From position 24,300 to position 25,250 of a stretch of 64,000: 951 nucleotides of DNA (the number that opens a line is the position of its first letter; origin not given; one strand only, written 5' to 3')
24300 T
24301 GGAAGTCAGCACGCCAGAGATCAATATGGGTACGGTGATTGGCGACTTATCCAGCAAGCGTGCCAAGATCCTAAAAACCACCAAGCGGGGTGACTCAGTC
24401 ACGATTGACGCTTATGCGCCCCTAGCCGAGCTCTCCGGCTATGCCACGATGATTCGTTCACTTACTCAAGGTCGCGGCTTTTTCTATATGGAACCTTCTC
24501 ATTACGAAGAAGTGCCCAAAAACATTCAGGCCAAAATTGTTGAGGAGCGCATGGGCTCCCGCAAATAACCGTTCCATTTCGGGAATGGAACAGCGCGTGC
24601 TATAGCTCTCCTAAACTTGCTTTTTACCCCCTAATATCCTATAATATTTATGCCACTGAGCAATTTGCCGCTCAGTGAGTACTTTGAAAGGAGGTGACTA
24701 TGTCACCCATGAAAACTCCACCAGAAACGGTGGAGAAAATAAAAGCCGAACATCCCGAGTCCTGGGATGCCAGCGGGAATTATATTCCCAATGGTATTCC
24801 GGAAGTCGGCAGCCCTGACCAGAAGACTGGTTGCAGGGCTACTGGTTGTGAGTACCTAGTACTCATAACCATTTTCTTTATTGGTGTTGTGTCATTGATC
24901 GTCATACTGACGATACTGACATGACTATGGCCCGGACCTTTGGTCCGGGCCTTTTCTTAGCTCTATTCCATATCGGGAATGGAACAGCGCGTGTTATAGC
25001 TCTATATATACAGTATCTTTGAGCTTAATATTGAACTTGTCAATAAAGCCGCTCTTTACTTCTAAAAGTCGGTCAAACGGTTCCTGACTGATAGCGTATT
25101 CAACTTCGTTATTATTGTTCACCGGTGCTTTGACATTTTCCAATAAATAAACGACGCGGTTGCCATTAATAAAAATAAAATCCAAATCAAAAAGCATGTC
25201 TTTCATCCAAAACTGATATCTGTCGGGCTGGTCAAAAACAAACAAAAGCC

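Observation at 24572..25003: Self-contained small-gene cassette flanked by 38-bp direct repeats, inserted right after fusA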

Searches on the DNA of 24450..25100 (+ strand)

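Call 60: search_rna_families(source=window, start=24450, end=25100, threshold=evalue, max_evalue=10)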
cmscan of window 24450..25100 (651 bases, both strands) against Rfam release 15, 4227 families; matches with E-value up to 10: 14.
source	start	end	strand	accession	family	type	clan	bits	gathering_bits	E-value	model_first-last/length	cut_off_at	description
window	24842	24965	+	RF00121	MicC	Gene; sRNA;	-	26.2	90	0.12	1-123/123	no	MicC RNA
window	24888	24958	+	RF02278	Betaproteobacteria_toxic_sRNA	Gene; sRNA;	-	22.5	50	0.037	1-64/64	no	Betaproteobacteria toxic small RNA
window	24894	24966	+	RF00519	suhB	Gene; sRNA;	CL00108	21.9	41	0.039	1-77/77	no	Makes More Granules Regulator RNA (mmgR)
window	24900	24957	+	RF02702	AgvB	Gene; sRNA;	-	21.5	56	0.12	1-62/62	no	Anti GcvB sRNA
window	24868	24958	+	RF02233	sX14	Gene; sRNA;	-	17.6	80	0.83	1-92/92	no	Xanthomonas sRNA sX14/Xoo3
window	24888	24973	+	RF02620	BSnc119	Gene; sRNA;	-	17.2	115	2.2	1-90/90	no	Brucella sRNA 119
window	24926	25040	-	RF00506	Thr_leader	Cis-reg; leader;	-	16.4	55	2.3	1-118/118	no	Threonine operon leader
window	24927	24955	+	RF03790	MIR8008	Gene; miRNA;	-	15.9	66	3.4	1-55/55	no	MIR8008 microRNA precursor family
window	24878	24959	+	RF00506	Thr_leader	Cis-reg; leader;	-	14.2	55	7.3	1-118/118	no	Threonine operon leader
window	24771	24916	-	RF00506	Thr_leader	Cis-reg; leader;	-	14.1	55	7.8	1-118/118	no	Threonine operon leader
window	24719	24748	+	RF01100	PK-BYV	Cis-reg;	-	13.5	50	6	1-40/40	no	3'-terminal pseudoknot in BYV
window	24929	24951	-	RF02278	Betaproteobacteria_toxic_sRNA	Gene; sRNA;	-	13.1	50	8.8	34-57/64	no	Betaproteobacteria toxic small RNA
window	24891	24956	+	RF02784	SorX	Gene; sRNA;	-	11.9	46.6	7.8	1-73/73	no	Singlet oxygen resistance RNA X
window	24769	24814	-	RF02943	Bacteroidales-2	Gene; sRNA;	-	9.3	204.3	8.5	51-96/392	no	Bacteroidales-2 RNA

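Call 85: search_dna_similar(query=window:24569-25003:+, collection=plasmids, mode=distant, max_evalue=0.01, max_rows=5)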
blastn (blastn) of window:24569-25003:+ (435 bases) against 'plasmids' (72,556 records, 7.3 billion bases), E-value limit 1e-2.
No match.

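Call 86: search_dna_similar(query=window:24569-25003:+, collection=phages, mode=distant, max_evalue=0.01, max_rows=5)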
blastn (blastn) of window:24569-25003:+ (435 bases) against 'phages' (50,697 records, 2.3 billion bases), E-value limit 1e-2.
No match.

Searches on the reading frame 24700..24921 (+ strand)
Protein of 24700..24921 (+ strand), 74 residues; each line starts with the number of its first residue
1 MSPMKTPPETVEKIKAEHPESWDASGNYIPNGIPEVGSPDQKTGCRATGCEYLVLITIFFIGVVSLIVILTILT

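Call 8: find_homologous_proteins(query=window:24700-24921:+, max_evalue=10)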
Query seq(74 aa) (74 aa): 2 proteins with E <= 10 among 3 candidates.
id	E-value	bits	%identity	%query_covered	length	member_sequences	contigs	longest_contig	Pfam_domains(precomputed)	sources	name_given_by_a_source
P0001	1.9e-40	154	100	96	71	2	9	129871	-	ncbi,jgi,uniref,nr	ncbi:hypothetical protein A2209_01660 [Candidatus Roizmanbacteria bacterium RIFOXYA1_FULL_41_12]|uni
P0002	1.7e-20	90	70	69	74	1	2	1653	-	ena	-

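Call 11: find_encoding_contigs(protein=P0001, flank=10000, max_places=10)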
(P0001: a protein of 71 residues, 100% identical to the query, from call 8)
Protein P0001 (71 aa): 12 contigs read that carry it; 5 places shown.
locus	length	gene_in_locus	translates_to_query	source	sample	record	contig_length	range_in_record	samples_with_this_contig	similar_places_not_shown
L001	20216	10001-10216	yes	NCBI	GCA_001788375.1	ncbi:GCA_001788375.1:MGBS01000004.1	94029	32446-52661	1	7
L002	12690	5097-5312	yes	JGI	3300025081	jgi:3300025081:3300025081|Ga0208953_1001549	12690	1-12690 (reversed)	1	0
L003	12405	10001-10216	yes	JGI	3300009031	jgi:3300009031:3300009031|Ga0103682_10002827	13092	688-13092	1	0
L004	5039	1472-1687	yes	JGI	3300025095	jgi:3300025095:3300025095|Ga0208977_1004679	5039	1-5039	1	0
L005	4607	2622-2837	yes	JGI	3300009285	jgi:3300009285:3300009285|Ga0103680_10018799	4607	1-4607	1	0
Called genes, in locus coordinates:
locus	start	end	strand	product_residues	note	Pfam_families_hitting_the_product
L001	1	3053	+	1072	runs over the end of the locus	PF04563:RNA_pol_Rpb2_1 (weak), PF04561:RNA_pol_Rpb2_2, PF04565:RNA_pol_Rpb2_3, PF10385:RNA_pol_Rpb2_45, PF00562:RNA_pol_Rpb2_6, PF04560:RNA_pol_Rpb2_7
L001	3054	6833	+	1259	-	PF04997:RNA_pol_Rpb1_1, PF00623:RNA_pol_Rpb1_2, PF04983:RNA_pol_Rpb1_3, PF04998:RNA_pol_Rpb1_5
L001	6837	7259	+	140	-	PF00164:Ribosom_S12_S23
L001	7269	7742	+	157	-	PF00177:Ribosomal_S7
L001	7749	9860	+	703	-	PF00009:GTP_EFTU, PF22042:EF-G_D2, PF03144:GTP_EFTU_D2, PF14492:EFG_III, PF16658:RF3_C (weak), PF03764:EFG_IV, PF00679:EFG_C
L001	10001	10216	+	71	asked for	-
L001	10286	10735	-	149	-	PF02643:DUF192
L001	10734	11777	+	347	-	PF02388:FemAB, PF13480:Acetyltransf_6, PF02388:FemAB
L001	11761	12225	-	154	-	PF00924:MS_channel_2nd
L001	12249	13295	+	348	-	PF02661:Fic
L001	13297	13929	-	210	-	PF00293:NUDIX (weak)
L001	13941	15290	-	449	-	PF02308:MgtC, PF13194:DUF4010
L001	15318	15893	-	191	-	-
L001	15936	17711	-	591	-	PF00580:UvrD-helicase, PF13245:AAA_19, PF13604:AAA_30 (faint), PF01443:Viral_helicase1 (faint), PF13361:UvrD_C, PF13538:UvrD_C_2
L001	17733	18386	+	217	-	PF00121:TIM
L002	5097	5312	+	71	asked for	-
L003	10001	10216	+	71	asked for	-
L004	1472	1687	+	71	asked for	-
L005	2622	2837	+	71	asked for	-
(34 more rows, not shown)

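Call 12: find_encoding_contigs(protein=P0002, flank=10000, max_places=10)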
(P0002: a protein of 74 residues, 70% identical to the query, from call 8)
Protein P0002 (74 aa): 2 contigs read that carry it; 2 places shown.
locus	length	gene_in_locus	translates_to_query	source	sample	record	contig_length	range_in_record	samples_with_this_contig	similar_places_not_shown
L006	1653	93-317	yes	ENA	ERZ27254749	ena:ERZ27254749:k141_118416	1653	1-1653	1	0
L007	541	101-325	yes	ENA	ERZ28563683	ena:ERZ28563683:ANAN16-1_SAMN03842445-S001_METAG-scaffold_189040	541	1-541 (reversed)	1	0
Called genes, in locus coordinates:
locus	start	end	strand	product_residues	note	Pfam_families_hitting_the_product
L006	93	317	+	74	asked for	-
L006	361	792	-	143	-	PF02643:DUF192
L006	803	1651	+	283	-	?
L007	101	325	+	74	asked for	-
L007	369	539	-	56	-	?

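Call 50: search_protein_families(library=pfam, proteins=[window:24700-24921:+], max_evalue=10)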
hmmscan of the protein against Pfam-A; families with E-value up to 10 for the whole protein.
seq(74 aa): 0 families

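Call 51: search_protein_families(library=ncbifam, proteins=[window:24700-24921:+], max_evalue=10)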
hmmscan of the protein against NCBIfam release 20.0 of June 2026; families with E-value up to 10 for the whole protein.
seq(74 aa): 0 families

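Call 52: search_protein_families(library=phrogs, proteins=[window:24700-24921:+], max_evalue=10)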
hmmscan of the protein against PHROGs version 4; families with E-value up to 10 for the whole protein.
seq(74 aa): 2 families
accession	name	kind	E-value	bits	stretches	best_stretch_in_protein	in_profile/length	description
phrog_31993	-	unknown function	0.25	12.2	1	41-72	62-93/137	-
phrog_275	-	unknown function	1.3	10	1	12-31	38-60/93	-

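Call 53: search_protein_families(library=padloc, proteins=[window:24700-24921:+], max_evalue=10)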
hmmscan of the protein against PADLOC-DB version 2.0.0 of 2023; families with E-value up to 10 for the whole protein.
seq(74 aa): 0 families
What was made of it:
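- No Pfam, NCBIfam or PADLOC match was found (calls 50, 51, 53).
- Tried and rejected: Nothing was found (calls 50-53).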

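Call 65: search_protein_representatives(alignment_id=A4)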
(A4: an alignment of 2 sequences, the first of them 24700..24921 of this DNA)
Query: 2 sequences, 78 profile positions. Proteins with E-value up to 0.001 (for the whole library): 2; up to 1e-10: 1; up to 1e-30: 1. The best 2 are listed.
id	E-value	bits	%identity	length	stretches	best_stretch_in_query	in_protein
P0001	9.5e-40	150.8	-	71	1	6-78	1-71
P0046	2.3e-10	56.6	-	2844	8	12-37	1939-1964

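Call 84: search_dna_similar(query=window:24700-24921:+, collection=phages, mode=protein, max_evalue=1, max_rows=5)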
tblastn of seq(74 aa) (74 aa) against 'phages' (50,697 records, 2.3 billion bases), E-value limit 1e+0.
No match.

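Call 91: predict_structure(alignment_id=A4)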
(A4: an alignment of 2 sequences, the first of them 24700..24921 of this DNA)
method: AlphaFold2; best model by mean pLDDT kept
length: 74 residues; sequences in the alignment: 2
mean_pLDDT: 66.1   pTM: 0.30
mean pLDDT of the five models: 66.1, 65.5, 65.5, 65.2, 64.9
residues with pLDDT >= 90: 15; 70-90: 10; 50-70: 28; < 50: 21
segments of 3 or more residues with pLDDT < 50: 1-5, 31-44
pLDDT, mean of each block of 10 residues (from residue 1): 51 66 65 43 51 85 93 89
secondary structure, 60 per line:
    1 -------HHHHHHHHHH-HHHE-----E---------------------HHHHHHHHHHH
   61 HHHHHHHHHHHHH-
elements in order: H8-17 H50-73
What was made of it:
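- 24700..24924 (+): 74-codon ORF for a tail-anchored membrane peptide. Residues 1-50 are hydrophilic and a single hydrophobic helix runs from about residue 52 to 74. NCBI annotates it as 'hypothetical protein A2209_01660', called from the second ATG (71 aa). AF2 helix 50-73 with pLDDT 85-93 (call 91).
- On Tail-anchored membrane proteins (an architecture, not a homology family): AF2 predicts a helix at 50-73 with pLDDT 85-93 (call 91).
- AF2 predicts a helix at 50-73 (call 91).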
